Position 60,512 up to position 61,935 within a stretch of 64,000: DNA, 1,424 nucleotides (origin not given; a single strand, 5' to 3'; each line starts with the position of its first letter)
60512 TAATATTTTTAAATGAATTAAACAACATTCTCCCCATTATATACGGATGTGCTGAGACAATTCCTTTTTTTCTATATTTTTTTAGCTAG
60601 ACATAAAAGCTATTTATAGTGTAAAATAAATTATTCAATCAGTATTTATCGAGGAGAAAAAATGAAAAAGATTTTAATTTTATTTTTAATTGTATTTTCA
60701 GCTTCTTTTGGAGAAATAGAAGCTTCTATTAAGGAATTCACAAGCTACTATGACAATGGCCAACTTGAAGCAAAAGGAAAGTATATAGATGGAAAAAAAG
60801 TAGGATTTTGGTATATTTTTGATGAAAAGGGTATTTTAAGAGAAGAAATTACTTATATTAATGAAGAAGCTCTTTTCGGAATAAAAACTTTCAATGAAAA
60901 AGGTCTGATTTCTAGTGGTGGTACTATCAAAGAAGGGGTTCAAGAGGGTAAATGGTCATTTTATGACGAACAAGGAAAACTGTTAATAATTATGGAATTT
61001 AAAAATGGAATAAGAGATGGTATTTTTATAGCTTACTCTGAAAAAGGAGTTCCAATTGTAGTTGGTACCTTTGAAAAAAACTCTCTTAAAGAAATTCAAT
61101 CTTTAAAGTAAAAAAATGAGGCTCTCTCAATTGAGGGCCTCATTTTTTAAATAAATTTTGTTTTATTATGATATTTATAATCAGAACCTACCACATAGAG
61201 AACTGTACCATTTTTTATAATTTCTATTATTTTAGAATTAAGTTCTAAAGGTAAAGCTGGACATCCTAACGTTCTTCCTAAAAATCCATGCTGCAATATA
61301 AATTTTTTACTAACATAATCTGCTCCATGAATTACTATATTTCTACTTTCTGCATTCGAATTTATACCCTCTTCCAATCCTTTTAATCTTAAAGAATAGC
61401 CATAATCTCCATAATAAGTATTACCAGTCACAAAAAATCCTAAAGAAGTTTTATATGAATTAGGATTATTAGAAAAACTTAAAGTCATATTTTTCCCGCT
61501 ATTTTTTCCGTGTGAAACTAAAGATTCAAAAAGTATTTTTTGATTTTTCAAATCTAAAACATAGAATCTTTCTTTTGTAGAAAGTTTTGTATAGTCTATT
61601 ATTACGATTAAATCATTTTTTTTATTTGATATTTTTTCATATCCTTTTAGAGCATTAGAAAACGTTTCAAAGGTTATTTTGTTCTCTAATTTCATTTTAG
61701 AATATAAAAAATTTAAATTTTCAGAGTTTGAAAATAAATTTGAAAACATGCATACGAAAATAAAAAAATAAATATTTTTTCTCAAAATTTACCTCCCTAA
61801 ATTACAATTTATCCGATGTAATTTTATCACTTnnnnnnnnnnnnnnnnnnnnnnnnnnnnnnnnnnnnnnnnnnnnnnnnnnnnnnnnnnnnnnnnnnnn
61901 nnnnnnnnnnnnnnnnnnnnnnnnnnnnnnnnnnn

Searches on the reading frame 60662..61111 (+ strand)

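Call 3: search_protein_families(library=pfam, proteins=[window:60662-61111:+], max_evalue=0.1)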
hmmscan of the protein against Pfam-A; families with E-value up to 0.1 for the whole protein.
window:60662-61111:+ (149 aa): 2 families
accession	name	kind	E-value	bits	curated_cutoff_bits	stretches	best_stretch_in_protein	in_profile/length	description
PF07661.19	MORN_2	-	4.1e-14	51.5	29.6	2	94-115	1-22/22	MORN repeat variant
PF13355.12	ARC6-like_IMS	-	0.069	14.1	22.8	0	17-55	73-111/117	ARC6-like, IMS domain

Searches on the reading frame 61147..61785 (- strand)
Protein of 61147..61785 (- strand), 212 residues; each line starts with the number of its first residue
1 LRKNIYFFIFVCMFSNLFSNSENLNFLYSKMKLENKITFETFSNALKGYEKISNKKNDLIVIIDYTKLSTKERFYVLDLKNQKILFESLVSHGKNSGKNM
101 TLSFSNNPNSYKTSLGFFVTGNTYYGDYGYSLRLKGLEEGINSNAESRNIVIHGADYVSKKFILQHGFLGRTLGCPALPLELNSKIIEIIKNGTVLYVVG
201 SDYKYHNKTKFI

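Call 3: search_protein_families(library=pfam, proteins=[window:61147-61785:-], max_evalue=0.1)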
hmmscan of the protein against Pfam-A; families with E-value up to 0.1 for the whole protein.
window:61147-61785:- (212 aa): 2 families
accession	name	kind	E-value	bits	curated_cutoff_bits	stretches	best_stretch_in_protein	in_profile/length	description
PF13645.11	YkuD_2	-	7.6e-66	221.1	27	1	35-198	3-168/169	L,D-transpeptidase catalytic domain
PF03734.19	YkuD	-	0.0025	18.9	23.4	1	70-196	8-144/146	L,D-transpeptidase catalytic domain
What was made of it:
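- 61147..61785 (-): YkuD_2 (L,D-transpeptidase-like, with a signal peptide) gene. It is the widely conserved neighbour of the OLD gene. Pfam YkuD_2 7.6e-66 (call 3).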

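Call 5: search_protein_families(library=ncbifam, proteins=[window:61147-61785:-], max_evalue=0.1)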
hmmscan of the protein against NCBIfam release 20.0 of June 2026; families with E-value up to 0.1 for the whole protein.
window:61147-61785:- (212 aa): 0 families
